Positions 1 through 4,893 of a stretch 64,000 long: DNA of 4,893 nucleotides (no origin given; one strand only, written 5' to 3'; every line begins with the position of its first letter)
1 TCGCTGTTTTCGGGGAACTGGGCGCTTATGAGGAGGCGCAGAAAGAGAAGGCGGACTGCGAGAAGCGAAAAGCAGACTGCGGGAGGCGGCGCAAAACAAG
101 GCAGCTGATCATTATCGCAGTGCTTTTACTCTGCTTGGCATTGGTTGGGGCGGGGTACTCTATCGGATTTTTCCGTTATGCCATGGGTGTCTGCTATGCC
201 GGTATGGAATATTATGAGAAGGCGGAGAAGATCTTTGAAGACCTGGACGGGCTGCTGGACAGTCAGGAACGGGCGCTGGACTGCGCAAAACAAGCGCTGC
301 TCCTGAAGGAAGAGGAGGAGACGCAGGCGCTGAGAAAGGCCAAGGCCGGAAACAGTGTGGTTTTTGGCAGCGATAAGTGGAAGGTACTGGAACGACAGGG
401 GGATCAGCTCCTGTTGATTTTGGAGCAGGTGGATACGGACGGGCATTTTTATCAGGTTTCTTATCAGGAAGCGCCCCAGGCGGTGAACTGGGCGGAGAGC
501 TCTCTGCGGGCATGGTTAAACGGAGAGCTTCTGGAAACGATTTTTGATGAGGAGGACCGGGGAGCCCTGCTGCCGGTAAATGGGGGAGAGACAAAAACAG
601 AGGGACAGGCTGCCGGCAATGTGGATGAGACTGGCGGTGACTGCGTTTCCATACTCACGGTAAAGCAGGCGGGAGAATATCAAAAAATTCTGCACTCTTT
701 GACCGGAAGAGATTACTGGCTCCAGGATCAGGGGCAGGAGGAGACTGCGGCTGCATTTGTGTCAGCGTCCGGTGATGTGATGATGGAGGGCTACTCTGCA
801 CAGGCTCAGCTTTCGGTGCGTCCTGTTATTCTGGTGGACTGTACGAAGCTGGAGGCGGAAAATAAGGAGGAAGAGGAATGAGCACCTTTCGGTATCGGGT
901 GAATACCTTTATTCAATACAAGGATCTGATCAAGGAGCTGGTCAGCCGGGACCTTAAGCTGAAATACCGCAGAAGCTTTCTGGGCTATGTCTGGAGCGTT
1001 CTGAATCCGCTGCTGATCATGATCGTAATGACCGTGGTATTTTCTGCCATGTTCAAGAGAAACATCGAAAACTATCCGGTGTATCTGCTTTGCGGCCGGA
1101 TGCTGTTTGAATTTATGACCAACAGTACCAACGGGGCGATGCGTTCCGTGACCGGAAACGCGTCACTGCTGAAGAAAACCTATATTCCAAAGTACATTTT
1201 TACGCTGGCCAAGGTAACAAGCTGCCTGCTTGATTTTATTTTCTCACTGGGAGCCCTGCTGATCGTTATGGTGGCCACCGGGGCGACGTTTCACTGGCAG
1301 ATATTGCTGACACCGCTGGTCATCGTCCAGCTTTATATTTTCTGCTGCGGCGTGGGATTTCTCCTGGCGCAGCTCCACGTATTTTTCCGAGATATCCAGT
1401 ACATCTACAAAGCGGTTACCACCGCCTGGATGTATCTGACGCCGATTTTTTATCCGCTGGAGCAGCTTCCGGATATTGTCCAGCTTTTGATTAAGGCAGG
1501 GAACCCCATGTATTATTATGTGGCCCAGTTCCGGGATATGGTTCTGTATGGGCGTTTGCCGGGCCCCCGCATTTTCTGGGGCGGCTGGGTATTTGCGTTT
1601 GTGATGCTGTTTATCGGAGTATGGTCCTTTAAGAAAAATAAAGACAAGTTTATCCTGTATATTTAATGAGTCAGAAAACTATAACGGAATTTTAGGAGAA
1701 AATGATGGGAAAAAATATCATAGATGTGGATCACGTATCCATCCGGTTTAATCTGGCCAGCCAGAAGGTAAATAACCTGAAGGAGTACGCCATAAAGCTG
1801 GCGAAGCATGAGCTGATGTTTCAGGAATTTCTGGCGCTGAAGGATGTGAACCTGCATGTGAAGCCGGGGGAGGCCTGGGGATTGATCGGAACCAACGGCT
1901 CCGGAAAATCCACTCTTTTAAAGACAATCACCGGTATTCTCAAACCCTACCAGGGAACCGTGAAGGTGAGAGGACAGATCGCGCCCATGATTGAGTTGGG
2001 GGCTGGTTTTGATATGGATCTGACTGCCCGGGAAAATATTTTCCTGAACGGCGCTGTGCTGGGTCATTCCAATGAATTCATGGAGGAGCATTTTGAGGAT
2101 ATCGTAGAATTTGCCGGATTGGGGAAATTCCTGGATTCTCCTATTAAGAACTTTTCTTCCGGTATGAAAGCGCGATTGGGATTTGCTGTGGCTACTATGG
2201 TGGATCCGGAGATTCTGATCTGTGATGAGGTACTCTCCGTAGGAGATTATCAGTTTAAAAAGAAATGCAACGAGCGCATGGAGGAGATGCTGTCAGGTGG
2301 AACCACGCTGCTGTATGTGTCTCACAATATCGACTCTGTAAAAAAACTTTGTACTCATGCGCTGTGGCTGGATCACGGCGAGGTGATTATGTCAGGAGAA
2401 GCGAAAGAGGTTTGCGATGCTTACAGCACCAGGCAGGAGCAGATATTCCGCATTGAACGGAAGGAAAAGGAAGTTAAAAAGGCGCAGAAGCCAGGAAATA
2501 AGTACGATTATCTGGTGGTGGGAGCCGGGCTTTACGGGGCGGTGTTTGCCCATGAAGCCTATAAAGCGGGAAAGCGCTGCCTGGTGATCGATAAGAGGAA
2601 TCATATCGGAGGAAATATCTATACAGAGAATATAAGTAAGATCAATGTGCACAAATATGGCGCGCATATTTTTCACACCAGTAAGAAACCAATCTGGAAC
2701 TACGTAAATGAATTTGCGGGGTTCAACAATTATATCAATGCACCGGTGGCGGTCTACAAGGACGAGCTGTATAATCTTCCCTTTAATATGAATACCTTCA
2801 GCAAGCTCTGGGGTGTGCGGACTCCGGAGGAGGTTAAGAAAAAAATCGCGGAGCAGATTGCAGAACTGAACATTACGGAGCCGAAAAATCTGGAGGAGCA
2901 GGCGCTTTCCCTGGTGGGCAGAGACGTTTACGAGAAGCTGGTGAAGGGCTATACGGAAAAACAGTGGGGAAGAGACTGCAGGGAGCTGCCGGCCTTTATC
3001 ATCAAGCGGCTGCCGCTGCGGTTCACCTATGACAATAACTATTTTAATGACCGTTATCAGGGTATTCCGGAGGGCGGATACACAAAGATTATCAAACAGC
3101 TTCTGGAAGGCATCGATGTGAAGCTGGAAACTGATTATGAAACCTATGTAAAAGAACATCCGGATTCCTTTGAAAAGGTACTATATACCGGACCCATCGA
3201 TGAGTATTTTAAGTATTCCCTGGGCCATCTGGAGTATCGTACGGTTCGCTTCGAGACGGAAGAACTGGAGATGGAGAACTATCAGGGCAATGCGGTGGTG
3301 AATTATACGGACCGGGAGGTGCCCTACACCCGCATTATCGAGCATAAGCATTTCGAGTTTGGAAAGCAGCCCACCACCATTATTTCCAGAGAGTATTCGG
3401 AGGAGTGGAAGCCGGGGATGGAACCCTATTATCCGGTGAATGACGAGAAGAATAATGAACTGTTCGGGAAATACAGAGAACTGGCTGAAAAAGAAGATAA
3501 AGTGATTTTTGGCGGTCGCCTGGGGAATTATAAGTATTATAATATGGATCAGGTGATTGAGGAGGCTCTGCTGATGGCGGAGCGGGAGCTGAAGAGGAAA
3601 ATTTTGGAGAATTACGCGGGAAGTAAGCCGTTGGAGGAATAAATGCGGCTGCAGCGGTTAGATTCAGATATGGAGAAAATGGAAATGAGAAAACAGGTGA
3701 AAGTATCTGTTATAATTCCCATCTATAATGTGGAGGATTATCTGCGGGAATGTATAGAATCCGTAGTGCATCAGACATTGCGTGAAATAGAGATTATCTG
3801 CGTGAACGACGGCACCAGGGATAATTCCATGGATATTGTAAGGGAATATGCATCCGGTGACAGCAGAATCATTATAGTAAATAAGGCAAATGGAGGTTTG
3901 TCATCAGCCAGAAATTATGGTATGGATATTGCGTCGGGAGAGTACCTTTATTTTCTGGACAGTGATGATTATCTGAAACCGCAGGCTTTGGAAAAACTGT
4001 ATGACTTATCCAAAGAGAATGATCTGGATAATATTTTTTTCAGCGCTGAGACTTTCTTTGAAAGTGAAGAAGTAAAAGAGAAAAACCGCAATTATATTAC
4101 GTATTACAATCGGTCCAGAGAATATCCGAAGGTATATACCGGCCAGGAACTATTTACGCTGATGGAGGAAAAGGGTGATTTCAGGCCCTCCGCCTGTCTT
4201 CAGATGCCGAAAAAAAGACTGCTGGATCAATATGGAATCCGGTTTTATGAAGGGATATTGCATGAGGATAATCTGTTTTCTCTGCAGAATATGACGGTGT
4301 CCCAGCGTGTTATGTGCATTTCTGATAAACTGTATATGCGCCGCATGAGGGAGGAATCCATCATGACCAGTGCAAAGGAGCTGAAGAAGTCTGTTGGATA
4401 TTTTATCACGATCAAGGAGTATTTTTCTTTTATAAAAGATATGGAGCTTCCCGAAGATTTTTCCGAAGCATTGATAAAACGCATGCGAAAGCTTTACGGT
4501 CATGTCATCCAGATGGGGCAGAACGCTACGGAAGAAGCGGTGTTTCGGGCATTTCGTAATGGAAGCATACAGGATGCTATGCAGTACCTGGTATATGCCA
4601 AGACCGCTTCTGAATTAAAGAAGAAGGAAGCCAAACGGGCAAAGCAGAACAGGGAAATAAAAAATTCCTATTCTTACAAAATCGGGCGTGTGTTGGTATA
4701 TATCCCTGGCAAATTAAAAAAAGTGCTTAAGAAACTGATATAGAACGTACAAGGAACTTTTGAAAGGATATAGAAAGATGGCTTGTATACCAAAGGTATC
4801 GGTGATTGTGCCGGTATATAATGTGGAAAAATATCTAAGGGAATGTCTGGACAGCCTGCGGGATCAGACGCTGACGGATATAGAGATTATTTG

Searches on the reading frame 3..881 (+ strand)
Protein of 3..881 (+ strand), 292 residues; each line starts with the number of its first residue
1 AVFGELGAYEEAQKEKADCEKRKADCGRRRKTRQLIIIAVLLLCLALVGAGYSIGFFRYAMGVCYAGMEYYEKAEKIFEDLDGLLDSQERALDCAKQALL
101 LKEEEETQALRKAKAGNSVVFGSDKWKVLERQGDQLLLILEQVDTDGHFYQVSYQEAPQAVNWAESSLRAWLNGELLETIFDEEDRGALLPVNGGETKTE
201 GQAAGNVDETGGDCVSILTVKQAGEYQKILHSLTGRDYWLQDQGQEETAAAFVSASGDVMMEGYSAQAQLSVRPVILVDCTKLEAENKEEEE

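Call 80: search_protein_families(library=pfam, proteins=[window:3-881:+], max_evalue=0.001)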
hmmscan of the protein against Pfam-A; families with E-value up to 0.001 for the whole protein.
window:3-881:+ (292 aa): 1 family
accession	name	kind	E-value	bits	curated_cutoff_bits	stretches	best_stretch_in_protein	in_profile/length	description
PF19789.6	DUF6273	-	4.9e-08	33.4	23.5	1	134-194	2-63/172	Domain of unknown function (DUF6273)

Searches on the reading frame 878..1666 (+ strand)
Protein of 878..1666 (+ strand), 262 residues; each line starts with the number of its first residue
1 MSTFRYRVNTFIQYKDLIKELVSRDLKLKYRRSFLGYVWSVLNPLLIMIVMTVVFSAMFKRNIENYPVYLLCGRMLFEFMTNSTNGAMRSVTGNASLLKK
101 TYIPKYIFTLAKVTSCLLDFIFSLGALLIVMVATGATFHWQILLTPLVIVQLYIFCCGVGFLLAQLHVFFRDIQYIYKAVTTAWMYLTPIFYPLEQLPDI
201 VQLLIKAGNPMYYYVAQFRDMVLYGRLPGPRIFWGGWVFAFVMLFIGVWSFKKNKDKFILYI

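Call 80: search_protein_families(library=pfam, proteins=[window:878-1666:+], max_evalue=0.001)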
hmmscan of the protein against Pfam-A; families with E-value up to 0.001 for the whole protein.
window:878-1666:+ (262 aa): 1 family
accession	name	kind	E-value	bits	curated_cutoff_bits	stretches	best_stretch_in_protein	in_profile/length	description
PF01061.29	ABC2_membrane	-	2.1e-19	70.4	26.9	1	18-220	3-208/211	ABC-2 type transporter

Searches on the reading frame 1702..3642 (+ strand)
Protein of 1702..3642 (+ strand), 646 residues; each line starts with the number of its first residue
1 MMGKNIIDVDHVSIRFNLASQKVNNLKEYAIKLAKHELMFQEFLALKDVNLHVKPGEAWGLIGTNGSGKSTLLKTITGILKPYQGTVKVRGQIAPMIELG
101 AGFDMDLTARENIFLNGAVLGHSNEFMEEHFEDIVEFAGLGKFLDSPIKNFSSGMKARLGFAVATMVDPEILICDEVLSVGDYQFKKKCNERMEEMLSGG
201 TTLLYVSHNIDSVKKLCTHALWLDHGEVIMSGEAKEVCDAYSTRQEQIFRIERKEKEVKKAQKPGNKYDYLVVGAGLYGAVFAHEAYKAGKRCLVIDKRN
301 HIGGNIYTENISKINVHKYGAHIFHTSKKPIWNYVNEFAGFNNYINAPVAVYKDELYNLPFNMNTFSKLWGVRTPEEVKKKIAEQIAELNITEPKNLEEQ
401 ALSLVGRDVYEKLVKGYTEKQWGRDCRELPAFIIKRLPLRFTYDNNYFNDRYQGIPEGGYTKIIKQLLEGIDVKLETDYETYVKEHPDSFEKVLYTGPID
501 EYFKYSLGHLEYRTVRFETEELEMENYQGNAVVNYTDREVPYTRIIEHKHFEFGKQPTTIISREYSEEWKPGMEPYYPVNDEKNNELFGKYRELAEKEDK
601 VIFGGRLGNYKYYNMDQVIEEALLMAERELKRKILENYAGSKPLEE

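Call 12: search_protein_families(library=pfam, proteins=[window:1702-3642:+], max_evalue=0.001)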
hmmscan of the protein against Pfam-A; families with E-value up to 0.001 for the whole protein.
window:1702-3642:+ (646 aa): 6 families
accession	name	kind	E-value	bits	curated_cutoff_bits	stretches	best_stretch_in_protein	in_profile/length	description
PF03275.19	GLF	-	1.7e-84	283.1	26.3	1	412-612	1-203/203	UDP-galactopyranose mutase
PF00005.33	ABC_tran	-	9.9e-25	88.2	25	1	46-177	1-135/137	ABC transporter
PF13450.12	NAD_binding_8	-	4.6e-20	72.1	21.9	1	272-338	1-68/68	NAD(P)-binding Rossmann-like domain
PF01593.30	Amino_oxidase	-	9.7e-05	22.3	19.8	1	288-386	12-119/443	Flavin containing amine oxidoreductase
PF13555.12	AAA_29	-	0.00016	21.8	27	1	50-84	16-50/61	P-loop containing region of AAA domain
PF12831.13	FAD_oxidored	-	0.0009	19.1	27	0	269-306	1-38/416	FAD dependent oxidoreductase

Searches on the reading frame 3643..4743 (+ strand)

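Call 33: search_protein_families(library=pfam, proteins=[window:3643-4743:+], max_evalue=0.001)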
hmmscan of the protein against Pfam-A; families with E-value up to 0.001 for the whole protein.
window:3643-4743:+ (366 aa): 3 families
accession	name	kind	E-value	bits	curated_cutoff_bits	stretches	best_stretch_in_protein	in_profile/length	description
PF00535.33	Glycos_transf_2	-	6.8e-39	133.9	23.3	1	22-164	1-136/168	Glycosyl transferase family 2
PF10111.15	Glyco_tranf_2_2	-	1.9e-11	44.4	27.3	1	22-131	1-114/276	Glycosyltransferase like family 2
PF13641.12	Glyco_tranf_2_3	-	2e-07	31.7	27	1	21-122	3-110/230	Glycosyltransferase like family 2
